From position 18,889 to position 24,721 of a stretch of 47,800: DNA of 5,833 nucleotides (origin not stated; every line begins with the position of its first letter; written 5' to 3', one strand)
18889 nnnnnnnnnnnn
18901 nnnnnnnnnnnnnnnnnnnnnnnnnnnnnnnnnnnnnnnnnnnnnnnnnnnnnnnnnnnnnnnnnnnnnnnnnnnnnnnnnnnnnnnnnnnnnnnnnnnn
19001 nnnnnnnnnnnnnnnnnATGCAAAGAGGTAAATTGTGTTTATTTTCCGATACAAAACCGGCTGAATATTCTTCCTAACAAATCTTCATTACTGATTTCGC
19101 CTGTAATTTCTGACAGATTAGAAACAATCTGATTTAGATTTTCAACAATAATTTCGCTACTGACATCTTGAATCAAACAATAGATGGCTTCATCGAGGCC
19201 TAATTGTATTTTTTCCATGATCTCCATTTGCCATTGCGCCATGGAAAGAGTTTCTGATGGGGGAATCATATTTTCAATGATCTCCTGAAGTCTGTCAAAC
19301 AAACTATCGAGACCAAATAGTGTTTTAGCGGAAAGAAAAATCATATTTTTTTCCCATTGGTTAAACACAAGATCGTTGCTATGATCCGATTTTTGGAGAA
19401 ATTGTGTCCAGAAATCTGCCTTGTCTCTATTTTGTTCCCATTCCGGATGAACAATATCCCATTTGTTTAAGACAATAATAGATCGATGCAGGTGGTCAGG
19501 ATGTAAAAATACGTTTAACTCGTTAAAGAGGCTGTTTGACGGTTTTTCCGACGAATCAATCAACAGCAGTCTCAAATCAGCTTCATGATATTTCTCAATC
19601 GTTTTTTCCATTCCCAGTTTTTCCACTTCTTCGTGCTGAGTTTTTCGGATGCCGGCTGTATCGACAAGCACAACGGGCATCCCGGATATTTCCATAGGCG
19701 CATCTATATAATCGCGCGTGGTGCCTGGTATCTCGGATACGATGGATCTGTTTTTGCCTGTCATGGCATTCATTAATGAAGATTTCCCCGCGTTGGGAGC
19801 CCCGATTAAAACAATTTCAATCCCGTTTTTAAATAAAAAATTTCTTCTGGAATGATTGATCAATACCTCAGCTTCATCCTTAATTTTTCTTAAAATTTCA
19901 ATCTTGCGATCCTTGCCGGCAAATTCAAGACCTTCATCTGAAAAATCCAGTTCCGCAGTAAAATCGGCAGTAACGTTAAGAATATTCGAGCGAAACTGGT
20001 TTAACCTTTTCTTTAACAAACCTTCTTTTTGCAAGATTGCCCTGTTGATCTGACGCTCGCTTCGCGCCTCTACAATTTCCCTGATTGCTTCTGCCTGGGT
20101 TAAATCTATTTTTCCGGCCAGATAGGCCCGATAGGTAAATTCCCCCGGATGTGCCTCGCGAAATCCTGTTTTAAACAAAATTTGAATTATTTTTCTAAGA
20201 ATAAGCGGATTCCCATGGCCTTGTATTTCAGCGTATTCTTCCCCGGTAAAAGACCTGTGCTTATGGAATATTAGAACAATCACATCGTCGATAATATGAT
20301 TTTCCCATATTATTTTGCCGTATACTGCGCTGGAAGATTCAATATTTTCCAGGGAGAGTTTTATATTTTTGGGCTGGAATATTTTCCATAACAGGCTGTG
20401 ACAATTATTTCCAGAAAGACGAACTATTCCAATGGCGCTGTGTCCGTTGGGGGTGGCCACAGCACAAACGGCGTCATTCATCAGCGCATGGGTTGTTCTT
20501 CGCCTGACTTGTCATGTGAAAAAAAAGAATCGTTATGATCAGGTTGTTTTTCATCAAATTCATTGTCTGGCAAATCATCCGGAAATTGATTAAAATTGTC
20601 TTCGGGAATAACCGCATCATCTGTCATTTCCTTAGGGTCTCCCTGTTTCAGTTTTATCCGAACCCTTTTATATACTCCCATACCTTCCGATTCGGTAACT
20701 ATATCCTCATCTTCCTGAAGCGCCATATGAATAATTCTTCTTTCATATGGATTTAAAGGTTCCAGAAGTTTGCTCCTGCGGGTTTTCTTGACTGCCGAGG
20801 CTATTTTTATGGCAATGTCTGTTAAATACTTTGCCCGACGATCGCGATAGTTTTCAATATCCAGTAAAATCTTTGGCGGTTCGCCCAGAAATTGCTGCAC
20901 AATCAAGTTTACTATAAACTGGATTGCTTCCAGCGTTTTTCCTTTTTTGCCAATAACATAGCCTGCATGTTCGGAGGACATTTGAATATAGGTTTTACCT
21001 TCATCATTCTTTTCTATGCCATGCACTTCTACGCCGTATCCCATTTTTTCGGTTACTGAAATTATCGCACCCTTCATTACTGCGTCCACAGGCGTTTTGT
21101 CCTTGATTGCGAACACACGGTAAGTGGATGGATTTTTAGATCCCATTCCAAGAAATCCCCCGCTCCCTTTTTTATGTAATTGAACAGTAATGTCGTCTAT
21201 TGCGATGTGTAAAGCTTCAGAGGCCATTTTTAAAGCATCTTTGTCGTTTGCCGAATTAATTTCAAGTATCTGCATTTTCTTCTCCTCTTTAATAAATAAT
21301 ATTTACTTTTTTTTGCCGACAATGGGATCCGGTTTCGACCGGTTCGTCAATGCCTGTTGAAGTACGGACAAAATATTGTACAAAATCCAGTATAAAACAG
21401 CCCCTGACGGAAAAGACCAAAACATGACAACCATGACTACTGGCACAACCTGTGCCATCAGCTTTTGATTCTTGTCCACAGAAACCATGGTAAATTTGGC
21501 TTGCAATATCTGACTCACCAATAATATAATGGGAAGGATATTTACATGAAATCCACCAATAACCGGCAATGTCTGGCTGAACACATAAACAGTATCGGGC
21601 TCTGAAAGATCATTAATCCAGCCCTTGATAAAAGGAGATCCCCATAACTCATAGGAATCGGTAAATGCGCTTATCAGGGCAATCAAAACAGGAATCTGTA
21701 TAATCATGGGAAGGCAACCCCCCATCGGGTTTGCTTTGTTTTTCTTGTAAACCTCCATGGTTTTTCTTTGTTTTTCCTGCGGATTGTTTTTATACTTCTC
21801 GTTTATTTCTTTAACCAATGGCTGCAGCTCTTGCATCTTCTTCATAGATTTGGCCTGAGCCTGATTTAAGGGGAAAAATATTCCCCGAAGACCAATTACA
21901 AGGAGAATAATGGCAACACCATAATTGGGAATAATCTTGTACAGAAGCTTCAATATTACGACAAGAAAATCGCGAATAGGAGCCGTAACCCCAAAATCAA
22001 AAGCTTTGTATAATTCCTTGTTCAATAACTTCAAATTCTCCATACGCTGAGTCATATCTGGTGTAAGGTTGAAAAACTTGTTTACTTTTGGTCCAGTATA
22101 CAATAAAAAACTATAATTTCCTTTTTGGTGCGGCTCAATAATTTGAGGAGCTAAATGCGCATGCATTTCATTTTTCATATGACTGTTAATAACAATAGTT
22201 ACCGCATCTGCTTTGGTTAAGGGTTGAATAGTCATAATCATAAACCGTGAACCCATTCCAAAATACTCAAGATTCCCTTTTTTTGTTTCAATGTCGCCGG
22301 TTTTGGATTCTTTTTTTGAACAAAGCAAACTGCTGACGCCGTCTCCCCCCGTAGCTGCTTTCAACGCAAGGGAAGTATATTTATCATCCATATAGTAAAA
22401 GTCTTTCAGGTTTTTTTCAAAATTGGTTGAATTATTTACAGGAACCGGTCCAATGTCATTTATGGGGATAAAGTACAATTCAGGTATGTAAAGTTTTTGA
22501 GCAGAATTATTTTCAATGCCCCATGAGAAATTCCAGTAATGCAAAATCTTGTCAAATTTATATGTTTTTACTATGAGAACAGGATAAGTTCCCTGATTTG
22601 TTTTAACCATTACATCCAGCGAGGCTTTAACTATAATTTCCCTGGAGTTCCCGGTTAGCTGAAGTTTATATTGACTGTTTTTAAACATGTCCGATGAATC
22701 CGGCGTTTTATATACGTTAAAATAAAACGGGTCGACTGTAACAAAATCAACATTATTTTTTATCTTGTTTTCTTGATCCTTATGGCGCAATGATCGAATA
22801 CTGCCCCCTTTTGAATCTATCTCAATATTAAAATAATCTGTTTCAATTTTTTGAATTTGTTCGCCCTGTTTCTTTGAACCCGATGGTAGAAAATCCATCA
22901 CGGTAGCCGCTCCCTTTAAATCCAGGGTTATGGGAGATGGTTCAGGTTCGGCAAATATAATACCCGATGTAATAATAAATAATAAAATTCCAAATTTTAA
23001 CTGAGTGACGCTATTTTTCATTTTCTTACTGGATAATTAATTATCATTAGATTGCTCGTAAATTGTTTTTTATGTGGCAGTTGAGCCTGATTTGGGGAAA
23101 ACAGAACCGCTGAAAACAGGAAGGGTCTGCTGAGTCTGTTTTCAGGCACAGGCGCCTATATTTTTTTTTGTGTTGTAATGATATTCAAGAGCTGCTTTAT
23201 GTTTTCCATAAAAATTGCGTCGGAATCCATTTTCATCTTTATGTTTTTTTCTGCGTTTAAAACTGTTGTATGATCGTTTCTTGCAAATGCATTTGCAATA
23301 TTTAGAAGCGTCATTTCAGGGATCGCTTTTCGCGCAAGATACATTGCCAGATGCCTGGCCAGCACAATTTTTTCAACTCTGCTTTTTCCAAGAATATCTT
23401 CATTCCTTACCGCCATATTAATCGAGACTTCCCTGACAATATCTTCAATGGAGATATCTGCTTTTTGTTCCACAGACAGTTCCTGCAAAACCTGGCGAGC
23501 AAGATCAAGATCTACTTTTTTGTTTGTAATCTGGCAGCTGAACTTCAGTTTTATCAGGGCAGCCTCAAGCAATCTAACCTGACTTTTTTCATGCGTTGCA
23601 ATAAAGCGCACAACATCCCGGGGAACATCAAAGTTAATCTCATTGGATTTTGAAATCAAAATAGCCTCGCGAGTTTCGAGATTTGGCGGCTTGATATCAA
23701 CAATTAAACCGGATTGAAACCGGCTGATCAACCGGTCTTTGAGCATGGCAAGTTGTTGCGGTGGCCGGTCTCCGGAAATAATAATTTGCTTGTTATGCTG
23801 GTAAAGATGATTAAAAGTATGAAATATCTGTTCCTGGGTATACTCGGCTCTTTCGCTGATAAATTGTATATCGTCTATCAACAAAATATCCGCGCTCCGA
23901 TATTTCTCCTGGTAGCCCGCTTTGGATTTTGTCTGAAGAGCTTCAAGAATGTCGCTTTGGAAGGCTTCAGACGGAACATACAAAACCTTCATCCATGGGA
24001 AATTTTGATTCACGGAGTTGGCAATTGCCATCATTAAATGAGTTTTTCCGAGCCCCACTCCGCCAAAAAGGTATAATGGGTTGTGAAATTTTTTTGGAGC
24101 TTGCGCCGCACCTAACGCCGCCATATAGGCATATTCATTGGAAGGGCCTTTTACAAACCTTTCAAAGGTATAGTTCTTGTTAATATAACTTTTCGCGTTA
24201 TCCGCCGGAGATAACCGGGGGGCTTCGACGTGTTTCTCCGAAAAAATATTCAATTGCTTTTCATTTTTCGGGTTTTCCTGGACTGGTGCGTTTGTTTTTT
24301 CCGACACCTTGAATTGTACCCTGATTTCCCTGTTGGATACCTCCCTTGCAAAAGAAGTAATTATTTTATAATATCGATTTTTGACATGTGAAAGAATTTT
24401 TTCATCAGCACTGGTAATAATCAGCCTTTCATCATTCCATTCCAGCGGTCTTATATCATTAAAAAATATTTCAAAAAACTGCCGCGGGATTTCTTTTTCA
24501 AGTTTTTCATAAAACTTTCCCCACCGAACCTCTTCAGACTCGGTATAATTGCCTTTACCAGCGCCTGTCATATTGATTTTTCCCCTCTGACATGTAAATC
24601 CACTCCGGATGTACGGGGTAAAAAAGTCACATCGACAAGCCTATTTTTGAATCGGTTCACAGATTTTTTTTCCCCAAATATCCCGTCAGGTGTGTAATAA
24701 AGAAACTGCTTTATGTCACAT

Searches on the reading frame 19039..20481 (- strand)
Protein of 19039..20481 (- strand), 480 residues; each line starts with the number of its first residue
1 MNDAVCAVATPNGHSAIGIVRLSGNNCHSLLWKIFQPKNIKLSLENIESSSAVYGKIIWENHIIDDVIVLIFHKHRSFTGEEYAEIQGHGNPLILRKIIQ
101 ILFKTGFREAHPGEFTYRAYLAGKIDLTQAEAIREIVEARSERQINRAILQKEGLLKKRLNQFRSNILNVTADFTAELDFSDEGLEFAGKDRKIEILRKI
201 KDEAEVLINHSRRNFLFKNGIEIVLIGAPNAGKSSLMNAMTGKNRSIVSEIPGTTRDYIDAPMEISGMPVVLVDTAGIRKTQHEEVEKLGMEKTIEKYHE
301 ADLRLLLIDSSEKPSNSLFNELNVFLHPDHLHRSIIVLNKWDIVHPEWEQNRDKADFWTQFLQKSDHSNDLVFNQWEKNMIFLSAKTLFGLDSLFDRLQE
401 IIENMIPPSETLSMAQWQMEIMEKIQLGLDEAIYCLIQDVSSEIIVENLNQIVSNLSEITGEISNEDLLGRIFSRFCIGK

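Call 36: find_homologous_proteins(query=window:19039-20481:-, max_evalue=1e-60)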
Query window:19039-20481:- (480 aa): 3367 proteins with E <= 1e-60 among 8000 candidates; the best 120 are listed.
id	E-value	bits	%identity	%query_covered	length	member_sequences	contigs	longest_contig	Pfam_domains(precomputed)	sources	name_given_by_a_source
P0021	0.0e+0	1071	100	100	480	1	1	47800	PF10396.15,PF01926.30,PF00350.30,PF02421.25,PF00009.34,PF12631.13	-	-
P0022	1.6e-188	646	59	100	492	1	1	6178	PF10396.15,PF01926.30,PF00350.30,PF02421.25,PF12631.13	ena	-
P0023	1.9e-188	645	59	100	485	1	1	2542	PF10396.15,PF01926.30,PF00350.30,PF02421.25,PF12631.13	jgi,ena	-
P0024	7.2e-182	624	58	100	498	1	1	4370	PF10396.15,PF01926.30,PF00350.30,PF02421.25,PF12631.13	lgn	-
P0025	2.4e-176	606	57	99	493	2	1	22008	PF10396.15,PF01926.30,PF00350.30,PF02421.25,PF00009.34,PF12631.13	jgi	jgi:tRNA modification GTPase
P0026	4.7e-176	605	58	99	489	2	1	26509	PF10396.15,PF01926.30,PF02421.25,PF12631.13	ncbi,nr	ncbi:MAG: tRNA uridine-5-carboxymethylaminomethyl(34) synthesis GTPase MnmE [Spirochaetia bacterium]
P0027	5.2e-171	588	55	100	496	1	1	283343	PF10396.15,PF01926.30,PF00350.30,PF02421.25,PF12631.13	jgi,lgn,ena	-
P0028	2.9e-169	582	55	100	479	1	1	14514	PF10396.15,PF01926.30,PF02421.25,PF12631.13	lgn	-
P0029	3.4e-162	559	54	100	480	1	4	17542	PF10396.15,PF01926.30,PF02421.25,PF12631.13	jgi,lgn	jgi:tRNA modification GTPase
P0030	1.4e-126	441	47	100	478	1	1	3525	PF10396.15,PF01926.30,PF00350.30,PF02421.25,PF12631.13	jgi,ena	-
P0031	7.7e-123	429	47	99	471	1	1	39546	PF10396.15,PF01926.30,PF00350.30,PF02421.25,PF12631.13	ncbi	ncbi:MAG: tRNA uridine-5-carboxymethylaminomethyl(34) synthesis GTPase MnmE [Leptospirales bacterium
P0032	2.3e-121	424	44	99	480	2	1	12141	PF10396.15,PF01926.30,PF00350.30,PF02421.25,PF00009.34,PF12631.13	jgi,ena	-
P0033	4.0e-117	410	44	100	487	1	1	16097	PF10396.15,PF01926.30,PF00350.30,PF02421.25,PF12631.13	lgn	-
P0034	1.5e-113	399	43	100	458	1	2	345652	PF10396.15,PF01926.30,PF02421.25,PF12631.13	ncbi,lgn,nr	ncbi:MAG: tRNA uridine-5-carboxymethylaminomethyl(34) synthesis GTPase MnmE [Leptospiraceae bacteriu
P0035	8.5e-107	376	41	100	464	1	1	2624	PF10396.15,PF01926.30,PF00350.30,PF02421.25,PF03193.23,PF12631.13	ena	-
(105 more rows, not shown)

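Call 37: find_encoding_contigs(protein=P0025, flank=10000, max_places=3)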
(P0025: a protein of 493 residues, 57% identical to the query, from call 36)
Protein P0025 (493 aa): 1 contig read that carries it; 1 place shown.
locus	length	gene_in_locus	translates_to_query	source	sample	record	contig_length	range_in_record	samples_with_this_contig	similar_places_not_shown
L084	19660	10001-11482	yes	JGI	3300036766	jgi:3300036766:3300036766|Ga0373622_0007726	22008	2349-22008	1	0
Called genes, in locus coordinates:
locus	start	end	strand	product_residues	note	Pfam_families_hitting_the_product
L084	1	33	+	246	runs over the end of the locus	PF17131:TP_0789-like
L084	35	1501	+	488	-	-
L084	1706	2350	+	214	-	PF00005:ABC_tran, PF02463:SMC_N, PF13304:AAA_21 (faint)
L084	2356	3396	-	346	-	PF02661:Fic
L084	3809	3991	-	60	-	-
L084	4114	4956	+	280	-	PF01066:CDP-OH_P_transf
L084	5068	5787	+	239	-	-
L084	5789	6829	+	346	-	PF24894:Hexapep_GlmU (faint), PF25084:LbH_EIF2B, PF25087:GMPPB_C, PF00132:Hexapep (weak), PF25084:LbH_EIF2B (weak), PF25087:GMPPB_C (weak), PF00132:Hexapep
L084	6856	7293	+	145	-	PF03652:RuvX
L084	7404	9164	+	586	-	PF14849:YidC_periplas (weak), PF02096:60KD_IMP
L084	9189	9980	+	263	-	PF14804:Jag_N (weak), PF13083:KH_KhpA-B, PF01424:R3H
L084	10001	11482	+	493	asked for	PF10396:TrmE_N, PF00009:GTP_EFTU (faint), PF00350:Dynamin_N (faint), PF12631:MnmE_helical, PF01926:MMR_HSR1, PF02421:FeoB_N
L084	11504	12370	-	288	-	PF05448:AXE1 (faint), PF00561:Abhydrolase_1, PF12146:Hydrolase_4, PF12697:Abhydrolase_6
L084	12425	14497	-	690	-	PF07696:7TMR-DISMED2, PF07695:7TMR-DISM_7TM, PF00211:Guanylate_cyc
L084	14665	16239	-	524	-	-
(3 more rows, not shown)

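Call 38: find_encoding_contigs(protein=P0023, flank=10000, max_places=3)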
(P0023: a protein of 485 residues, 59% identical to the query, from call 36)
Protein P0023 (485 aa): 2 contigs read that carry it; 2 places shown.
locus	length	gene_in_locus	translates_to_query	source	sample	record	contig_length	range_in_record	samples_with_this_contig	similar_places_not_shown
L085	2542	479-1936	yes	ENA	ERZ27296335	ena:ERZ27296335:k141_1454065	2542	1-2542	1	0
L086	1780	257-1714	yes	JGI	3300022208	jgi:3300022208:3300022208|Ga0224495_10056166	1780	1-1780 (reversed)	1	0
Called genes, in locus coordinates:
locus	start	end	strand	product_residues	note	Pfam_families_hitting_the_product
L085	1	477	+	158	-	?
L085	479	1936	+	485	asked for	PF10396:TrmE_N, PF00350:Dynamin_N (faint), PF12631:MnmE_helical, PF01926:MMR_HSR1, PF02421:FeoB_N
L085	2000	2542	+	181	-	?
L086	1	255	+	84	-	?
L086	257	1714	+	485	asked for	PF10396:TrmE_N, PF00350:Dynamin_N (faint), PF12631:MnmE_helical, PF01926:MMR_HSR1, PF02421:FeoB_N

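Call 53: find_encoding_contigs(protein=P0026, flank=10000, max_places=2)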
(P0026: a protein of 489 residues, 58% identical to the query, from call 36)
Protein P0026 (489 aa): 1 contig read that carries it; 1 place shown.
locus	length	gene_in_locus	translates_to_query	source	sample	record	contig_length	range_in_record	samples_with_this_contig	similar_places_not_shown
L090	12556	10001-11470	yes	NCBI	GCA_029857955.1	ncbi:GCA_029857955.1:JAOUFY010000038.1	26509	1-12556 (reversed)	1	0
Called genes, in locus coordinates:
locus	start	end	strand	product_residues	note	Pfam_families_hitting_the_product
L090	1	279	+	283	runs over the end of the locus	PF27299:TP0873_N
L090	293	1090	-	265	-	PF01311:Bac_export_1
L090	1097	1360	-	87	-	PF01313:Bac_export_3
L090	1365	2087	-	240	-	PF00813:FliP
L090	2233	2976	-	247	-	PF04347:FliO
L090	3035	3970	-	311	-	PF01565:FAD_binding_4, PF02873:MurB_C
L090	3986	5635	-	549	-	PF01266:DAO, PF12831:FAD_oxidored (weak), PF13450:NAD_binding_8 (weak), PF16901:DAO_C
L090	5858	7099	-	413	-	-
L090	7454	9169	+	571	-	PF14849:YidC_periplas, PF02096:60KD_IMP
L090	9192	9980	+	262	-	PF14804:Jag_N (weak), PF13083:KH_KhpA-B, PF01424:R3H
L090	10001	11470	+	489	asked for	PF10396:TrmE_N, PF12631:MnmE_helical, PF02421:FeoB_N, PF01926:MMR_HSR1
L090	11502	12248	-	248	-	PF00300:His_Phos_1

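Call 54: find_encoding_contigs(protein=P0027, flank=10000, max_places=2)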
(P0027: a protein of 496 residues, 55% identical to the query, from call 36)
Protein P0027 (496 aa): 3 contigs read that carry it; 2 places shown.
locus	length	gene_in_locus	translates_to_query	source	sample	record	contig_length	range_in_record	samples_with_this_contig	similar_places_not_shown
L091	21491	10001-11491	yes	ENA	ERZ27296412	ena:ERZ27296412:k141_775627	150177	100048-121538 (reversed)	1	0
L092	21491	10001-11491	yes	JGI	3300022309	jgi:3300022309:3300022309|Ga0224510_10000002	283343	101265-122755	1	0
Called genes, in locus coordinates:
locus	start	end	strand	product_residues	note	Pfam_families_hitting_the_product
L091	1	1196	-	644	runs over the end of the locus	PF00884:Sulfatase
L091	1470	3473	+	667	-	PF20968:MASE8, PF02518:HATPase_c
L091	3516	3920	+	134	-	PF00072:Response_reg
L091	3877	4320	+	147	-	PF13690:CheX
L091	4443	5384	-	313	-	PF01565:FAD_binding_4 (weak), PF02873:MurB_C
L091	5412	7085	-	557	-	PF01266:DAO, PF16901:DAO_C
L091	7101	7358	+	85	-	-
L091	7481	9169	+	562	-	PF14849:YidC_periplas, PF02096:60KD_IMP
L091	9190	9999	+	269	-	PF13083:KH_KhpA-B, PF01424:R3H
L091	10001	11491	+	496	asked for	PF10396:TrmE_N, PF00350:Dynamin_N (faint), PF12631:MnmE_helical, PF01926:MMR_HSR1, PF02421:FeoB_N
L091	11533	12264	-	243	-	PF00300:His_Phos_1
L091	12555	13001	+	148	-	-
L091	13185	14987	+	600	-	PF00009:GTP_EFTU, PF01926:MMR_HSR1 (weak), PF22042:EF-G_D2 (weak), PF03144:GTP_EFTU_D2, PF00679:EFG_C, PF21018:BipA_C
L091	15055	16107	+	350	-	PF04551:GcpE, PF26540:GcpE_C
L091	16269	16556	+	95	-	-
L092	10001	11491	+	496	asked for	PF10396:TrmE_N, PF00350:Dynamin_N (faint), PF12631:MnmE_helical, PF01926:MMR_HSR1, PF02421:FeoB_N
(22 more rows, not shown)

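Call 78: find_encoding_contigs(protein=P0029, flank=10000, max_places=3)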
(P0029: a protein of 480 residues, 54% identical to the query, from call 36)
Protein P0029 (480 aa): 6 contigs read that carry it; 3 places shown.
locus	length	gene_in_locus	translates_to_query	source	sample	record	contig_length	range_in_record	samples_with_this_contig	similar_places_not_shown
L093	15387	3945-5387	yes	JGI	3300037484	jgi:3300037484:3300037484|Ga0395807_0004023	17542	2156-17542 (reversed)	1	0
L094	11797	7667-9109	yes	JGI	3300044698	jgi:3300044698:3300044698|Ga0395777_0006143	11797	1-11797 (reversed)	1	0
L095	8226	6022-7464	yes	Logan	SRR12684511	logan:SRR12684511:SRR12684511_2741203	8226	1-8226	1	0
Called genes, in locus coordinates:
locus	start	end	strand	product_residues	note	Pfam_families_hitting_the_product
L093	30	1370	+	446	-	PF00664:ABC_membrane, PF00005:ABC_tran, PF02463:SMC_N (weak)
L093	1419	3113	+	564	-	PF14849:YidC_periplas (weak), PF02096:60KD_IMP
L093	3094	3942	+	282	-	PF14804:Jag_N (weak), PF13083:KH_KhpA-B, PF01424:R3H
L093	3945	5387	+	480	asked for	PF10396:TrmE_N, PF12631:MnmE_helical, PF01926:MMR_HSR1, PF02421:FeoB_N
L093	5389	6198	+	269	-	PF03096:Ndr, PF00561:Abhydrolase_1, PF12146:Hydrolase_4, PF12697:Abhydrolase_6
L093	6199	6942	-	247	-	PF00300:His_Phos_1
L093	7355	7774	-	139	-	PF01643:Acyl-ACP_TE (weak), PF20791:Acyl-ACP_TE_C (faint), PF13279:4HBT_2, PF03061:4HBT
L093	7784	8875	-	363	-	PF00487:FA_desaturase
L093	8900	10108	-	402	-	-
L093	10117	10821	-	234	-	PF05552:MS_channel_1st_1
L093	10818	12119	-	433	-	PF00535:Glycos_transf_2 (weak)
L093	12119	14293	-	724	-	PF08282:Hydrolase_3 (weak), PF13660:DUF4147, PF05161:MOFRL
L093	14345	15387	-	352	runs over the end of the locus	PF16269:DUF4922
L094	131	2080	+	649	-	PF01578:Cytochrom_C_asm, PF16327:CcmF_C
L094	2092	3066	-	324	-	PF00288:GHMP_kinases_N, PF08544:GHMP_kinases_C (weak)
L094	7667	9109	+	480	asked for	PF10396:TrmE_N, PF12631:MnmE_helical, PF01926:MMR_HSR1, PF02421:FeoB_N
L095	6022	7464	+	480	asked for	PF10396:TrmE_N, PF12631:MnmE_helical, PF01926:MMR_HSR1, PF02421:FeoB_N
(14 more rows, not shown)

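Call 79: find_encoding_contigs(protein=P0028, flank=10000, max_places=2)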
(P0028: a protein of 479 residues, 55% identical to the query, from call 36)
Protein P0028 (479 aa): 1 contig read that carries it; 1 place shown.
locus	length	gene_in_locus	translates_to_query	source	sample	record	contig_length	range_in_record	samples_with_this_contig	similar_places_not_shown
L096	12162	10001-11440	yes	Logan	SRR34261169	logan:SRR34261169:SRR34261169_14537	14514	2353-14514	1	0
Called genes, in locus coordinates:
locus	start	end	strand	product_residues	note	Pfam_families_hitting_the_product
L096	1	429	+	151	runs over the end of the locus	PF00460:Flg_bb_rod, PF06429:Flg_bbr_C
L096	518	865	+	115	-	PF02049:FliE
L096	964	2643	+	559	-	PF01514:YscJ_FliF, PF08345:YscJ_FliF_C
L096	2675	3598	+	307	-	PF28068:Scy (weak), PF02108:FliH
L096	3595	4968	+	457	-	PF02874:ATP-synt_ab_N, PF00006:ATP-synt_ab, PF18269:T3SS_ATPase_C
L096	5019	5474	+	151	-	PF02050:FliJ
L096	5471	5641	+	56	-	-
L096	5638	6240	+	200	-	-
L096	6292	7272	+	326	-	PF24796:WDR55, PF20426:NBCH_WD40, PF23381:Beta-prop_IFT122_1st, PF24805:EIF3I, PF25173:Beta-prop_WDR3_1st, PF25175:Beta-prop_WDR5, PF24814:WD40_Prp19, PF25174:Beta-prop_THOC3, +36 more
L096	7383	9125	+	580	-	PF02096:60KD_IMP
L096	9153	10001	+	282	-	PF13083:KH_KhpA-B, PF01424:R3H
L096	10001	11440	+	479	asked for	PF10396:TrmE_N, PF12631:MnmE_helical, PF01926:MMR_HSR1, PF02421:FeoB_N (weak)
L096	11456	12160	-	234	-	?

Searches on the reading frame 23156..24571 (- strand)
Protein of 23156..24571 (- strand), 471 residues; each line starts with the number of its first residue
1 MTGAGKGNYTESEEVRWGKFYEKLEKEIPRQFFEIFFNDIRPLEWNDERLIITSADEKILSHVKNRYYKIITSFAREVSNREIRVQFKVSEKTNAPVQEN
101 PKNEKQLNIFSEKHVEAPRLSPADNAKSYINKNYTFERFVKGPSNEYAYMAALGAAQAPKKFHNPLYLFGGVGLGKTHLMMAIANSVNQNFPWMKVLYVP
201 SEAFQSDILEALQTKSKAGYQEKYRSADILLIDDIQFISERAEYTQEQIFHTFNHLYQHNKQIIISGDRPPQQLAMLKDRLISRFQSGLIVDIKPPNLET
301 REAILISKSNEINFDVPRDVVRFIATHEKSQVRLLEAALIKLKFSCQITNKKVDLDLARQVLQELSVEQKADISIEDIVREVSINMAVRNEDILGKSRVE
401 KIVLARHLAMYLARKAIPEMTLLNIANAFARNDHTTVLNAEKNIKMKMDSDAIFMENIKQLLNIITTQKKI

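Call 61: search_protein_families(library=pfam, proteins=[window:23156-24571:-], max_evalue=0.00001)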
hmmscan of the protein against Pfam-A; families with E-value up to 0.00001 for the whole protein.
window:23156-24571:- (471 aa): 3 families
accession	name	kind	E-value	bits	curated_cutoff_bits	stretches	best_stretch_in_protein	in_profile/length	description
PF00308.24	Bac_DnaA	-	5.9e-60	202.6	23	1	131-292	2-162/162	Bacterial DnaA ATPAse domain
PF08299.17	Bac_DnaA_C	-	1.3e-18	67.2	31.5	1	375-444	1-69/69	Bacterial dnaA protein helix-turn-helix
PF00004.35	AAA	-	1.9e-06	28.8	21.2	1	166-278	1-119/131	ATPase family associated with various cellular activities (AAA)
